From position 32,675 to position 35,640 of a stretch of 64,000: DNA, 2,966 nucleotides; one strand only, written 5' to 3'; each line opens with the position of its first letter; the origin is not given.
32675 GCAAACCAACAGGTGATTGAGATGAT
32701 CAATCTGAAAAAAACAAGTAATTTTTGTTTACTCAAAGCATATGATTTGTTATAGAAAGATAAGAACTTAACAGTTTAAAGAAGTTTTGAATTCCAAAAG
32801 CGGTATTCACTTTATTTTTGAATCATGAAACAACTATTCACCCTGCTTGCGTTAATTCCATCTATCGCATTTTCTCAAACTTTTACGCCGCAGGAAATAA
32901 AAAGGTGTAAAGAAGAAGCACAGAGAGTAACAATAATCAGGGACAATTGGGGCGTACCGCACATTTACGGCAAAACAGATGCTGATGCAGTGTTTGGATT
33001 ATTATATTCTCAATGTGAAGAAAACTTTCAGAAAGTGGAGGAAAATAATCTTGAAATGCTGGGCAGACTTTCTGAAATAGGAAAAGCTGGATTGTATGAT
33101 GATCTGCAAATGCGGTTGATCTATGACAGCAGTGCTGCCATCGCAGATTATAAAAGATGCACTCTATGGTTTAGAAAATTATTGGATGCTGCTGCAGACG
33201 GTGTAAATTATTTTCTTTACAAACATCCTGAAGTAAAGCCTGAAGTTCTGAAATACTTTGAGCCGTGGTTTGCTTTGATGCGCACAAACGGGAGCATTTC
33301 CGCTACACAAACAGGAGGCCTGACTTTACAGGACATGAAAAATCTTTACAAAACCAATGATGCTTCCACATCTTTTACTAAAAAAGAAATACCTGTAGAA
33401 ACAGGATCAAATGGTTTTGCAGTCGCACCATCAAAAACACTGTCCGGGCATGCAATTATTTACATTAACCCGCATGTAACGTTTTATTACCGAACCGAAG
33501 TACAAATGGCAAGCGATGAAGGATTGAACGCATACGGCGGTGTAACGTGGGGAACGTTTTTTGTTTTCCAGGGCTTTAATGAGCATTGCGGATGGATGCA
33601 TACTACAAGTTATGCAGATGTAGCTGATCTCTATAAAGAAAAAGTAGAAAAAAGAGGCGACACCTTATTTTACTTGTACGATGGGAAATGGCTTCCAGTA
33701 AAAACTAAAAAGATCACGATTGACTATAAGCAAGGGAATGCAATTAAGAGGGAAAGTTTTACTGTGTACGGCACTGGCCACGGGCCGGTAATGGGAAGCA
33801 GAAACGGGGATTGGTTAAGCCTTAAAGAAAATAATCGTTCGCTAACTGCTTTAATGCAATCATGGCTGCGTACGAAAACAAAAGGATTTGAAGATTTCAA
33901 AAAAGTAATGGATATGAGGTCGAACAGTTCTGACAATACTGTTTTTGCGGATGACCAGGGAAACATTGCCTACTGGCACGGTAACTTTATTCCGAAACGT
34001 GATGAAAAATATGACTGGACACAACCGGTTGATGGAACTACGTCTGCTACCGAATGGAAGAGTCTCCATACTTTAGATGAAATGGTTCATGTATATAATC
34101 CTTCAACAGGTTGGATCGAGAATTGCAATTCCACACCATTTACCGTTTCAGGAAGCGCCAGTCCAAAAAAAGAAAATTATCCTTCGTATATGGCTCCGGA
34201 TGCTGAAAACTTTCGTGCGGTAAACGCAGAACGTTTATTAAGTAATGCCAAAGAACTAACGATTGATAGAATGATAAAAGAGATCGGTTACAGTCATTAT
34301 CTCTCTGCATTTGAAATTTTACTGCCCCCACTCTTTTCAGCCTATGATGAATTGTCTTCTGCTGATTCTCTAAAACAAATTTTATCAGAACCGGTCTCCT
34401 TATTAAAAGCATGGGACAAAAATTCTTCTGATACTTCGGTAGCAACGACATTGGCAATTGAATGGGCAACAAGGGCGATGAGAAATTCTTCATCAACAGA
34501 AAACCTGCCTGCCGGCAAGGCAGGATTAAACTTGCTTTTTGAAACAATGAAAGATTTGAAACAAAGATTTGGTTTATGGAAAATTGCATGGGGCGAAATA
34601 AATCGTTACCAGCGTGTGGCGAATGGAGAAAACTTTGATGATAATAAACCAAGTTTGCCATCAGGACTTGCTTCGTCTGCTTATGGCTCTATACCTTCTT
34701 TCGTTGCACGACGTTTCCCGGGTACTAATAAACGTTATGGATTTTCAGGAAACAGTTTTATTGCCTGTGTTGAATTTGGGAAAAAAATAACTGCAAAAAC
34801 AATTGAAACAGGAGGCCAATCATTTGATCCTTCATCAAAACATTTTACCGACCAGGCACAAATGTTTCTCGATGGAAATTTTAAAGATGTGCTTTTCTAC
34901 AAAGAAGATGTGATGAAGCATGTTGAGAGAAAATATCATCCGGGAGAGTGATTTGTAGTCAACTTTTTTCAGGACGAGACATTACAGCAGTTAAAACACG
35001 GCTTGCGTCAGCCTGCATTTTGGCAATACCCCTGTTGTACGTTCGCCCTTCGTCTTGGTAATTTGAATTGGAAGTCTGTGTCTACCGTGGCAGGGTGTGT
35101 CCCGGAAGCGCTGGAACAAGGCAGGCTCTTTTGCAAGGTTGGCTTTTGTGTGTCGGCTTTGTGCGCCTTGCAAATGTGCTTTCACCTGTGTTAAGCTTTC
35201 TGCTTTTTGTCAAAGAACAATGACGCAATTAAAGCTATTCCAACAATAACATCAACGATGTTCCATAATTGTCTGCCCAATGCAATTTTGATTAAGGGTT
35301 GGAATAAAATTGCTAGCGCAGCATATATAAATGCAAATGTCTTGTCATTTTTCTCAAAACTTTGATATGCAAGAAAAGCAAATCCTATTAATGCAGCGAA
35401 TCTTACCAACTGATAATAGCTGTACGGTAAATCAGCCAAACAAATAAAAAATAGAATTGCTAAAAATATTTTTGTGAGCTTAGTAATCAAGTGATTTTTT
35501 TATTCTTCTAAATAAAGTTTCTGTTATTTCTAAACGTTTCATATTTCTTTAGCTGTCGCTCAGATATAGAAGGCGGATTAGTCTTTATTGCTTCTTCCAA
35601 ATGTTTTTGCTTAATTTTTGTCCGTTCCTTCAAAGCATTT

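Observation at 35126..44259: Repeat-bounded, AT-rich island encoding an Hsp70 / J-like / GrpE-like / kinase / AAA+ array (candidate undescribed system, now inactivated)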

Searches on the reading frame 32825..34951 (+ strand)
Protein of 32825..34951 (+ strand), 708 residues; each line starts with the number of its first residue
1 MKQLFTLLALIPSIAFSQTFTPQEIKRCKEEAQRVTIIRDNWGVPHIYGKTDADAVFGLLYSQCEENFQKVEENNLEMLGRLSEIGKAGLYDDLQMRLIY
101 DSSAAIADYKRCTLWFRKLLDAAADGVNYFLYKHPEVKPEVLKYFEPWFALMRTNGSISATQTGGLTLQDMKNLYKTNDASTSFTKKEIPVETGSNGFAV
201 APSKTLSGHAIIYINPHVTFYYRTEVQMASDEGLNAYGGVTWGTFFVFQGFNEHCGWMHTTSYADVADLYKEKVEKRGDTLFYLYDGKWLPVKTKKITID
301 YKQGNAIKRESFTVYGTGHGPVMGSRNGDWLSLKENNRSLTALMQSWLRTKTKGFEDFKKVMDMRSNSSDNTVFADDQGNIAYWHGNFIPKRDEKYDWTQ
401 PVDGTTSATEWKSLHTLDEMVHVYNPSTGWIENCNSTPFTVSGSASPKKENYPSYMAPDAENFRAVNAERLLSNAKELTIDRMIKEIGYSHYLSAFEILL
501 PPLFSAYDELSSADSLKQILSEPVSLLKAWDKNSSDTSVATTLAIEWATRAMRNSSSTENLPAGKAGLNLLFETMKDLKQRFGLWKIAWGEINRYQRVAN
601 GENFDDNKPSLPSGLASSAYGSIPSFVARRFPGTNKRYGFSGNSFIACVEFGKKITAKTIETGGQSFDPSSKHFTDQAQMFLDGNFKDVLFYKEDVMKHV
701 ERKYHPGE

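Call 107: find_related_loci(query=window:32825-34951:+, collection=metagenome_contigs, flank=10000)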
Query window:32825-34951:+ (708 aa) in metagenome_contigs; peptide patterns used: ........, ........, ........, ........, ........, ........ (x = any residue, [..] = any of these).
600 stretches matched a pattern (row limit reached: there are more); 539 encode a relative of the query (tblastn E <= 1e-3); the best 80 are kept; 80 distinct loci.
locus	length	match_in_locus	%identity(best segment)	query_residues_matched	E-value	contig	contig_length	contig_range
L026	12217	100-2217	79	1-708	0e+0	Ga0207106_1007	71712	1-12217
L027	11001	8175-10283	77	3-708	0e+0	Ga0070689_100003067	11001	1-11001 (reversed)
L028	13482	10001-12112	77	1-708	0e+0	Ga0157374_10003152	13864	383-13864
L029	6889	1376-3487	77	1-708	0e+0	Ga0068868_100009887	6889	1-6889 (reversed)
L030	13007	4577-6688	78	1-708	0e+0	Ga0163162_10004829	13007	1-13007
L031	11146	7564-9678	77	1-708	0e+0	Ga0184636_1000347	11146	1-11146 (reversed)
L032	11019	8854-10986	77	1-708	0e+0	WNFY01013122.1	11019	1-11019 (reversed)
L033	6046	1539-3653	76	1-708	0e+0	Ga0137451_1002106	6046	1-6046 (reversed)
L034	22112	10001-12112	78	1-708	0e+0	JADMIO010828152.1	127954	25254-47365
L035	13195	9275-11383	77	1-708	0e+0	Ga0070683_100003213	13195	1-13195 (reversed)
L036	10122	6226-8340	77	1-708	0e+0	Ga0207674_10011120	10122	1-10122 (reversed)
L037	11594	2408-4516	77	1-708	0e+0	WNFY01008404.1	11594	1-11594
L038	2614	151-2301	75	12-708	0e+0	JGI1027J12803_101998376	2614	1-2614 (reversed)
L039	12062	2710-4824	76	1-708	0e+0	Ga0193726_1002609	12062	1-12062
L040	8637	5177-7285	75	1-708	0e+0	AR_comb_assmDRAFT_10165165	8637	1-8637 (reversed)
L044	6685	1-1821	76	99-708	0e+0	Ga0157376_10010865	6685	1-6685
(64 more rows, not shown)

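Call 112: search_protein_families(library=pfam, proteins=[L026:2282-3361:-, L026:3394-4146:-, L026:4143-6275:-, L026:6866-7729:+, L026:8107-9441:+, L044:1830-3869:-, L037:5083-5649:+], max_evalue=0.001)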
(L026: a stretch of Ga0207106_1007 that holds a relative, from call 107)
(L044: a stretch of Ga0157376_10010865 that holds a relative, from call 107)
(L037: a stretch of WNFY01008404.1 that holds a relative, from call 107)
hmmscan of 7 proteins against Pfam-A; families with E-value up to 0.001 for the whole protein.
L026:2282-3361:- (359 aa): 0 families

L026:3394-4146:- (250 aa): 2 families
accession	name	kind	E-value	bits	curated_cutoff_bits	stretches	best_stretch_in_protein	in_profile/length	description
PF00072.30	Response_reg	-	1.3e-21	77.2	30.2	1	6-113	3-111/111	Response regulator receiver domain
PF04397.21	LytTR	-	3.5e-15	56.4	22.6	1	154-243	5-95/98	LytTr DNA-binding domain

L026:4143-6275:- (710 aa): 10 families
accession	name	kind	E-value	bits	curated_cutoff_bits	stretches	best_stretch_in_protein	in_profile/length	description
PF06580.19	His_kinase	-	2.2e-24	86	25.2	1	488-567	2-81/81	Histidine kinase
PF13424.12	TPR_12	-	2.5e-23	82.5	30.1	2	167-235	5-75/77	Tetratricopeptide repeat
PF00515.34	TPR_1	-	3.7e-16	58.6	27.8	1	207-233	3-29/34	Tetratricopeptide repeat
PF07719.23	TPR_2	-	4.4e-16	58.1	27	0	206-235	2-31/34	Tetratricopeptide repeat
PF17874.7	TPR_MalT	-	4.8e-10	39.7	45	1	85-355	40-313/336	MalT-like TPR region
PF14559.12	TPR_19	-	5.2e-08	33.5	25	0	264-302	7-45/68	Tetratricopeptide repeat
PF13374.12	TPR_10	-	6.5e-08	32.8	27.5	0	205-233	2-30/42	Tetratricopeptide repeat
PF13181.12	TPR_8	-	1.2e-07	31.7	25.7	0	129-152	5-28/34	Tetratricopeptide repeat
PF13176.12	TPR_7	-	1.1e-06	28.7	27.9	0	207-231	1-27/36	Tetratricopeptide repeat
PF13428.12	TPR_14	-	2.2e-05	25.1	23.5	0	207-233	3-29/44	Tetratricopeptide repeat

L026:6866-7729:+ (287 aa): 0 families

L026:8107-9441:+ (444 aa): 1 family
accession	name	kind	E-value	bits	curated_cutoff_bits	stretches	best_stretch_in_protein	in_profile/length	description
PF22778.2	VCPO_2nd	-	8.9e-05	23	27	0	345-387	60-102/177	VCPO second helical-bundle domain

L044:1830-3869:- (679 aa): 12 families
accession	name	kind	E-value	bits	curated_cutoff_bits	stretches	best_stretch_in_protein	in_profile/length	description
PF07719.23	TPR_2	-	5.6e-13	48.3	27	0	619-645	3-29/34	Tetratricopeptide repeat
PF14559.12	TPR_19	-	6.3e-13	49.3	25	0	528-568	4-44/68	Tetratricopeptide repeat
PF13432.12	TPR_16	-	1.3e-11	45.1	32.7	1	519-571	1-53/65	Tetratricopeptide repeat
PF00211.25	Guanylate_cyc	-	4e-11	43.3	21.9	1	2-163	2-181/183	Adenylate and Guanylate cyclase catalytic domain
PF13431.12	TPR_17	-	2.5e-09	37.1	24.4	0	393-415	2-24/34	Tetratricopeptide repeat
PF13414.12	TPR_11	-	7.5e-09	35.6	26.8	1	386-414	10-38/42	TPR repeat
PF13428.12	TPR_14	-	2.6e-08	34.2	23.5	0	386-413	17-44/44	Tetratricopeptide repeat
PF13424.12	TPR_12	-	9.8e-08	32.5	30.1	0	619-647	47-75/77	Tetratricopeptide repeat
PF13181.12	TPR_8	-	6.1e-07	29.6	25.7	0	618-646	2-30/34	Tetratricopeptide repeat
PF13374.12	TPR_10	-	1.1e-05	25.7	27.5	0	619-647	4-32/42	Tetratricopeptide repeat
PF00515.34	TPR_1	-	1.7e-05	24.9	27.8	0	386-403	17-34/34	Tetratricopeptide repeat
PF23914.1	TPR_CcmH_CycH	-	0.00019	21.7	42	0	464-547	68-153/158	Cytochrome c-type biogenesis protein H TPR domain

L037:5083-5649:+ (188 aa): 0 families

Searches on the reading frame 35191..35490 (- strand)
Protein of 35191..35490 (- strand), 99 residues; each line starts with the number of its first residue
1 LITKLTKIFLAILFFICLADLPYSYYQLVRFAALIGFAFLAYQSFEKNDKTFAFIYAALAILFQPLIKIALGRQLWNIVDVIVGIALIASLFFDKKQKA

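Call 4: search_protein_families(library=pfam, proteins=[window:35191-35490:-], max_evalue=0.01)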
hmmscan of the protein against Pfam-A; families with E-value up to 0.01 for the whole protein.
window:35191-35490:- (99 aa): 1 family
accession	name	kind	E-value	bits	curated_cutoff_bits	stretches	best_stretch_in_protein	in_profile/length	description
PF20619.3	DUF6804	-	1.4e-32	112.2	27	1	3-92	2-91/91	Family of unknown function (DUF6804)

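Call 10: search_protein_families(library=padloc, proteins=[window:35191-35490:-], max_evalue=0.01)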
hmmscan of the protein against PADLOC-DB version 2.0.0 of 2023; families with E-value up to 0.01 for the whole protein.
window:35191-35490:- (99 aa): 0 families

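Call 11: search_protein_families(library=ncbifam, proteins=[window:35191-35490:-], max_evalue=0.01)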
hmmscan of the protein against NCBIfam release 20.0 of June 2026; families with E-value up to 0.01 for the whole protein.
window:35191-35490:- (99 aa): 0 families

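Call 34: list_cluster_members(proteins=[P0001, window:35191-35490:-, window:44512-45693:-])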
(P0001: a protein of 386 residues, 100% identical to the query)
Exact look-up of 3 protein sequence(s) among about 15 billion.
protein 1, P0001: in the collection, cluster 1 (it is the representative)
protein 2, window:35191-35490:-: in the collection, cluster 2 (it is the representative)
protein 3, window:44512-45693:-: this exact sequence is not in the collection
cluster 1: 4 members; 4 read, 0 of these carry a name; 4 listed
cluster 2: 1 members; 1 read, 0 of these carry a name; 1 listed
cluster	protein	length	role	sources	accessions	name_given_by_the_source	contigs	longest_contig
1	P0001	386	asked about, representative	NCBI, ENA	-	-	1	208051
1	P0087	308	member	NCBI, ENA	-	-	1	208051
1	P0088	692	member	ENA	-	-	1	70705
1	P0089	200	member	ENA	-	-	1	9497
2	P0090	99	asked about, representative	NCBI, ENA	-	-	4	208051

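Call 36: find_encoding_contigs(protein=window:35191-35490:-, flank=10000, max_places=4)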
Protein window:35191-35490:- (99 aa): 4 contigs read that carry it; 4 places shown.
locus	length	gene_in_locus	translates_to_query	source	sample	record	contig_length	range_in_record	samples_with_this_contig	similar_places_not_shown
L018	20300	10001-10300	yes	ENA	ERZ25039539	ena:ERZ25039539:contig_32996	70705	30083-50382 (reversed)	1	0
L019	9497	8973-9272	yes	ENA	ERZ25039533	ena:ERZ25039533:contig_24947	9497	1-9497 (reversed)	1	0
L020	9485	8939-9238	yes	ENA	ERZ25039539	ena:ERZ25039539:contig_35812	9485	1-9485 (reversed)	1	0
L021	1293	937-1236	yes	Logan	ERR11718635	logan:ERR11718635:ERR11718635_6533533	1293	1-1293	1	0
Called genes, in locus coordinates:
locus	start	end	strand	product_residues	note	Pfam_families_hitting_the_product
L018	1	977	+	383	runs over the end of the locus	PF13784:Fic_N, PF02661:Fic, PF21248:SoFic-like_C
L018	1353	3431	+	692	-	-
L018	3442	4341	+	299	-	-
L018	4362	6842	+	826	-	PF00012:HSP70, PF06723:MreB_Mbl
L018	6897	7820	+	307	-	PF00069:Pkinase, PF07714:PK_Tyr_Ser-Thr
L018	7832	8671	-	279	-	PF13276:HTH_21, PF00665:rve, PF13683:rve_3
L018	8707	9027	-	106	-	PF01527:HTH_Tnp_1, PF13518:HTH_28 (weak)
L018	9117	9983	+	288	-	PF13191:AAA_16 (faint), PF05496:RuvB_N (faint), PF00004:AAA, PF07728:AAA_5 (weak), PF13173:AAA_14 (weak), PF17862:AAA_lid_3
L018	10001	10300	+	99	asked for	PF20619:DUF6804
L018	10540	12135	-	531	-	PF01804:Penicil_amidase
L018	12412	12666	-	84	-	PF01804:Penicil_amidase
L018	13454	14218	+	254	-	PF02463:SMC_N (faint), PF00005:ABC_tran, PF13175:AAA_15 (faint), PF13304:AAA_21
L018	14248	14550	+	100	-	PF12867:DinB_2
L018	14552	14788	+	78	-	-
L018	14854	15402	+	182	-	PF28549:NDPSase_N, PF00293:NUDIX, PF22327:Nudt16-like (weak)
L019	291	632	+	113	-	-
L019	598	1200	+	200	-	-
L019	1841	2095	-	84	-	-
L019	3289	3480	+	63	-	PF00012:HSP70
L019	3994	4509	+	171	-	PF00012:HSP70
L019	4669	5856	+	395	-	-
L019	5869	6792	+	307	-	PF00069:Pkinase, PF07714:PK_Tyr_Ser-Thr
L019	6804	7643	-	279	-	PF13276:HTH_21, PF00665:rve, PF13683:rve_3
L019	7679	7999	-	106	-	PF01527:HTH_Tnp_1, PF13518:HTH_28 (weak)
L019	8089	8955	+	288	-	PF13191:AAA_16 (faint), PF05496:RuvB_N (faint), PF00004:AAA, PF07728:AAA_5 (weak), PF13173:AAA_14 (weak), PF17862:AAA_lid_3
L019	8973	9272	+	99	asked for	PF20619:DUF6804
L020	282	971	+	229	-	-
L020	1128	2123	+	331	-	-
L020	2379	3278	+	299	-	-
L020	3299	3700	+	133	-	PF00012:HSP70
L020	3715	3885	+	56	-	PF00012:HSP70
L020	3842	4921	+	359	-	PF00012:HSP70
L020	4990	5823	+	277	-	-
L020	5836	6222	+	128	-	PF00069:Pkinase, PF07714:PK_Tyr_Ser-Thr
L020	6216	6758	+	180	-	PF00069:Pkinase, PF07714:PK_Tyr_Ser-Thr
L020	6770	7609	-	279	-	PF13276:HTH_21, PF00665:rve, PF13683:rve_3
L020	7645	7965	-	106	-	PF01527:HTH_Tnp_1, PF13518:HTH_28 (weak)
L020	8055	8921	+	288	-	PF13191:AAA_16 (faint), PF05496:RuvB_N (faint), PF00004:AAA, PF07728:AAA_5 (weak), PF13173:AAA_14 (weak), PF17862:AAA_lid_3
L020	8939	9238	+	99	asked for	PF20619:DUF6804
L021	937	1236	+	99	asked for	PF20619:DUF6804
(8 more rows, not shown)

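Call 77: search_protein_families(library=padloc, proteins=[L024:3118-4167:+, L024:4427-6631:+, L024:1007-2455:+, L023:2189-5152:+, L023:5142-6698:+], max_evalue=0.00001)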
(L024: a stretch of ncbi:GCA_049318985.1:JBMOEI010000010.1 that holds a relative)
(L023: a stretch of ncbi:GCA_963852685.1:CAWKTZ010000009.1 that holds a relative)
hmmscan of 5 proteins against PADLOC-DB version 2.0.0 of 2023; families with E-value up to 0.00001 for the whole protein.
L024:3118-4167:+ (349 aa): 0 families

L024:4427-6631:+ (734 aa): 0 families

L024:1007-2455:+ (482 aa): 1 family
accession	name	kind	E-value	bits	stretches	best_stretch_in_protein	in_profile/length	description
PDLC05013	PDC-S40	-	1.9e-73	244.8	1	1-209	7-207/211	-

L023:2189-5152:+ (987 aa): 8 families
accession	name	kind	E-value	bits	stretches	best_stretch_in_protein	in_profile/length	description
PDLC04474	PDC-M16A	-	1.7e-56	190.2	2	10-643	11-623/917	-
PDLC04469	PDC-M16A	-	6.7e-52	174.8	2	11-611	12-588/892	-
PDLC04476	PDC-M16A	-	6.9e-52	174.8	2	226-610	13-389/691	-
PDLC04475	PDC-M16A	-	7.6e-52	174.8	1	307-974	95-704/721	-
PDLC04472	PDC-M16A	-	2.2e-43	146.8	1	308-972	305-911/930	-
PDLC04470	PDC-M16A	-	8.1e-38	128.1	2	1-629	1-605/895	-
PDLC04471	PDC-M16A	-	1.3e-35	121.3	2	329-621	95-388/687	-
PDLC04473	PDC-M16A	-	1.6e-13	47.8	1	662-769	422-526/735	-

L023:5142-6698:+ (518 aa): 1 family
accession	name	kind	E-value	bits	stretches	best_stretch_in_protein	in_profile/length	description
PDLC01170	TPR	-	8.4e-50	168.1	1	2-427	2-355/368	TPR repeats containing protein fused to cold shock-like domain (OB-fold)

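Call 112: search_protein_families(library=pfam, proteins=[L025:8238-9953:+, L025:15224-15763:+], max_evalue=0.001)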
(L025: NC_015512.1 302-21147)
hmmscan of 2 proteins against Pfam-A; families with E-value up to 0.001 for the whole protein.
L025:8238-9953:+ (571 aa): 0 families

L025:15224-15763:+ (179 aa): 1 family
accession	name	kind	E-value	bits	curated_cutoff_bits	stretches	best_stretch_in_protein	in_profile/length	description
PF05099.18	TerB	-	8.8e-06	26.4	24.4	1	18-122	12-113/118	Tellurite resistance protein TerB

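Call 120: search_protein_families(library=padloc, proteins=[L022:1-1812:+, L025:1498-3150:+], max_evalue=0.00001)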
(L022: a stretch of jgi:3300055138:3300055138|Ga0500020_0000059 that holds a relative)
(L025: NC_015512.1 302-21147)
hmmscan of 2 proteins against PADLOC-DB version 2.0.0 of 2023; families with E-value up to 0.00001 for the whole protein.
L022:1-1812:+ (603 aa): 0 families

L025:1498-3150:+ (550 aa): 0 families
